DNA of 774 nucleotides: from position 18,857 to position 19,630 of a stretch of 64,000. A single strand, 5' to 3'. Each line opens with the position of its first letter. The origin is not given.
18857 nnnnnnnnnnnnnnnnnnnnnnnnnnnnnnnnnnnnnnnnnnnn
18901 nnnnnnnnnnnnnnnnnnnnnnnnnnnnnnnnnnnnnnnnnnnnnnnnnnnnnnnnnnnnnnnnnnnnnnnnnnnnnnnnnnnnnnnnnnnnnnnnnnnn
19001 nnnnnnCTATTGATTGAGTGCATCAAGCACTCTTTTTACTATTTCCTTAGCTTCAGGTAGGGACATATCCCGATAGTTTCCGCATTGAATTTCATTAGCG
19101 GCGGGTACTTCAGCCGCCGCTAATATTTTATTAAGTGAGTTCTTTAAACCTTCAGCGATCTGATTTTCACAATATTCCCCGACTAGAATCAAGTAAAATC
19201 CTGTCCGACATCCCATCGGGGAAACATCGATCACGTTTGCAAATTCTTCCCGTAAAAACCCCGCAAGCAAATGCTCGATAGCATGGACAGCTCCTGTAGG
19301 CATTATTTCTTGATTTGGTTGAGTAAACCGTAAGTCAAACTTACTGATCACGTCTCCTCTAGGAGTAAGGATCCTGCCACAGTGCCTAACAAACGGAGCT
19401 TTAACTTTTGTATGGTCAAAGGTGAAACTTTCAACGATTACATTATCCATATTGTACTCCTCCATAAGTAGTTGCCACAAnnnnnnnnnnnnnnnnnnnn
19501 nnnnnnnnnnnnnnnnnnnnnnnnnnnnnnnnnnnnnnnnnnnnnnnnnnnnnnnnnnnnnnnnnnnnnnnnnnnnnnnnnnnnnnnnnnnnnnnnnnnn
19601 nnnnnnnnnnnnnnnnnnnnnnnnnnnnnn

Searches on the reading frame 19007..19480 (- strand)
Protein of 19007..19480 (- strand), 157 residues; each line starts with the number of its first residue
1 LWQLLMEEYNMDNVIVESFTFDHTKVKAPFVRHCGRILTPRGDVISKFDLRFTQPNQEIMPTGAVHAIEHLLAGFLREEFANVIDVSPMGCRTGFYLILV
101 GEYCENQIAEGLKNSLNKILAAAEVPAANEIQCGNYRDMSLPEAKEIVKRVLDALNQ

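Call 3: search_protein_families(library=pfam, proteins=[window:19007-19480:-], max_evalue=0.01)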
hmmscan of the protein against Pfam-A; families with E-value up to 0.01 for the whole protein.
window:19007-19480:- (157 aa): 1 family
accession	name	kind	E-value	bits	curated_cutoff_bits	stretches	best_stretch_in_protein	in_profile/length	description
PF02664.20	LuxS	-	4.6e-51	173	27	1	16-154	2-147/154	S-Ribosylhomocysteinase (LuxS)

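Call 4: search_protein_families(library=ncbifam, proteins=[window:19007-19480:-], max_evalue=0.01)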
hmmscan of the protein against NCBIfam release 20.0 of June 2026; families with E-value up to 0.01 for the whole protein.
window:19007-19480:- (157 aa): 10 families
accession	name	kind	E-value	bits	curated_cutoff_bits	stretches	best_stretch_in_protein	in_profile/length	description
NF002606.0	PRK02260.2-4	equivalog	1e-64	216.9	208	1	15-153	3-141/153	S-ribosylhomocysteine lyase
NF002604.0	PRK02260.1-4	equivalog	1.7e-47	161.3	158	1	15-156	5-148/161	S-ribosylhomocysteine lyase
NF002602.0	PRK02260.1-2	equivalog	2e-46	158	197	1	15-153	3-148/171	S-ribosylhomocysteine lyase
NF002608.0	PRK02260.3-1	equivalog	8.3e-46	155.7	272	1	16-153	4-144/158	S-ribosylhomocysteine lyase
NF002605.0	PRK02260.2-3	equivalog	1.1e-45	155.3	306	1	7-153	2-151/164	S-ribosylhomocysteine lyase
NF002611.0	PRK02260.3-4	equivalog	2.9e-43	147.3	277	1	11-153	1-145/158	S-ribosylhomocysteine lyase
NF002609.0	PRK02260.3-2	equivalog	5.5e-43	146.7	275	1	16-153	4-145/158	S-ribosylhomocysteine lyase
NF002607.0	PRK02260.2-5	equivalog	2.1e-42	144.7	290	1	12-153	3-147/160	S-ribosylhomocysteine lyase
NF002610.0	PRK02260.3-3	equivalog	2.9e-39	134.8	307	1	16-152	4-143/157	S-ribosylhomocysteine lyase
NF002603.0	PRK02260.1-3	equivalog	3.9e-39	134.1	267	1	16-152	4-145/157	S-ribosylhomocysteine lyase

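Call 28: list_cluster_members(proteins=[P0076, window:19007-19450:-, window:17174-18196:+])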
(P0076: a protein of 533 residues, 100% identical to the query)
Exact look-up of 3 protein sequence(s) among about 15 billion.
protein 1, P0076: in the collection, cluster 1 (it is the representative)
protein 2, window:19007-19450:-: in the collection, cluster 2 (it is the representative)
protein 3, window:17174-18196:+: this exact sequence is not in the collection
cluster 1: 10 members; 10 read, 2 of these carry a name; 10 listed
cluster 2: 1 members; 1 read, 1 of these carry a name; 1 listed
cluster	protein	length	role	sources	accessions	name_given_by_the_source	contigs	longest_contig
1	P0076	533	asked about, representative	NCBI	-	-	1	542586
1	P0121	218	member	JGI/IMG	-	predicted amino acid dehydrogenase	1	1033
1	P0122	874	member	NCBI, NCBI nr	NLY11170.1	MAG: aminotransferase class III-fold pyridoxal phosphate-dependent enzyme [Firmicutes ... | aminotransferase class III-fold pyridoxal phosphate-dependent enzyme [Bacillota bacterium]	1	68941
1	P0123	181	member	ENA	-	-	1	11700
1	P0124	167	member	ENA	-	-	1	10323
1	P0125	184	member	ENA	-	-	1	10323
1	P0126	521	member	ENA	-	-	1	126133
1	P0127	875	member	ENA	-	-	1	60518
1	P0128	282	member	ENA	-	-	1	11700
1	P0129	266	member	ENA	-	-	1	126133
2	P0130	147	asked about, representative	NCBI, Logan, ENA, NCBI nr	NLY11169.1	MAG: S-ribosylhomocysteine lyase [Firmicutes bacterium] | S-ribosylhomocysteine lyase [Bacillota bacterium]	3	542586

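Call 48: find_encoding_contigs(protein=window:19007-19450:-, flank=10000, max_places=3)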
Protein window:19007-19450:- (147 aa): 7 contigs read that carry it; 3 places shown.
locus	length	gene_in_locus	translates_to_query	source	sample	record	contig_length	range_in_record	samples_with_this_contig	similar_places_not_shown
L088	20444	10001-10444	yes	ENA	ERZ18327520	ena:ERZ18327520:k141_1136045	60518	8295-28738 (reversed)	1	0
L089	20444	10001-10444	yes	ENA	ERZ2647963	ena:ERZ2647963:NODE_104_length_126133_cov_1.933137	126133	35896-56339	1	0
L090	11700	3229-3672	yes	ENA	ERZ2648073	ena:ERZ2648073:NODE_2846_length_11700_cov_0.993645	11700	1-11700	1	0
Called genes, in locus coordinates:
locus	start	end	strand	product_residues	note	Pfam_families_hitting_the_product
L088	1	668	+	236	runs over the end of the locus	-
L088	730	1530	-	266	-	-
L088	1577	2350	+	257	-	PF04018:VCA0040-like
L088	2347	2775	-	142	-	PF00583:Acetyltransf_1, PF13527:Acetyltransf_9 (weak), PF13673:Acetyltransf_10, PF13508:Acetyltransf_7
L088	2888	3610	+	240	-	PF21948:LplA-B_cat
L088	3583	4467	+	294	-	PF04055:Radical_SAM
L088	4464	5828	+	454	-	PF00890:FAD_binding_2 (faint), PF01266:DAO (faint), PF01946:Thi4 (faint), PF07992:Pyr_redox_2, PF12831:FAD_oxidored (weak), PF13738:Pyr_redox_3, PF00070:Pyr_redox, PF02852:Pyr_redox_dim, +2 more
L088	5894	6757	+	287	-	PF01040:UbiA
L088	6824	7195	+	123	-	PF04205:FMN_bind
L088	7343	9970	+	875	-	PF00202:Aminotran_3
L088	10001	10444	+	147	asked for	PF02664:LuxS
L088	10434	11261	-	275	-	PF00800:PDT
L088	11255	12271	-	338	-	PF18152:DAHP_snth_FXD, PF00793:DAHP_synth_1, PF03102:NeuB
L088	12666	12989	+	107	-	PF01909:NTP_transf_2, PF22600:MTPAP-like_central (faint), PF18765:Polbeta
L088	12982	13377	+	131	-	PF05168:HEPN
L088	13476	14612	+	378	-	PF00696:AA_kinase, PF01472:PUA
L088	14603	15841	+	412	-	PF00171:Aldedh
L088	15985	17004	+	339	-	PF05496:RuvB_N (weak), PF00004:AAA, PF17866:AAA_lid_6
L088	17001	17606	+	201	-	PF01926:MMR_HSR1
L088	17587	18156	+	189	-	-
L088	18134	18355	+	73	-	-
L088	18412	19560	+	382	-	PF00083:Sugar_tr (faint), PF07690:MFS_1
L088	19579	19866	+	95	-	-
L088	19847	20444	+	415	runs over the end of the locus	PF06838:Met_gamma_lyase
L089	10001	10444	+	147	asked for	PF02664:LuxS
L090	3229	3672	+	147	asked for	PF02664:LuxS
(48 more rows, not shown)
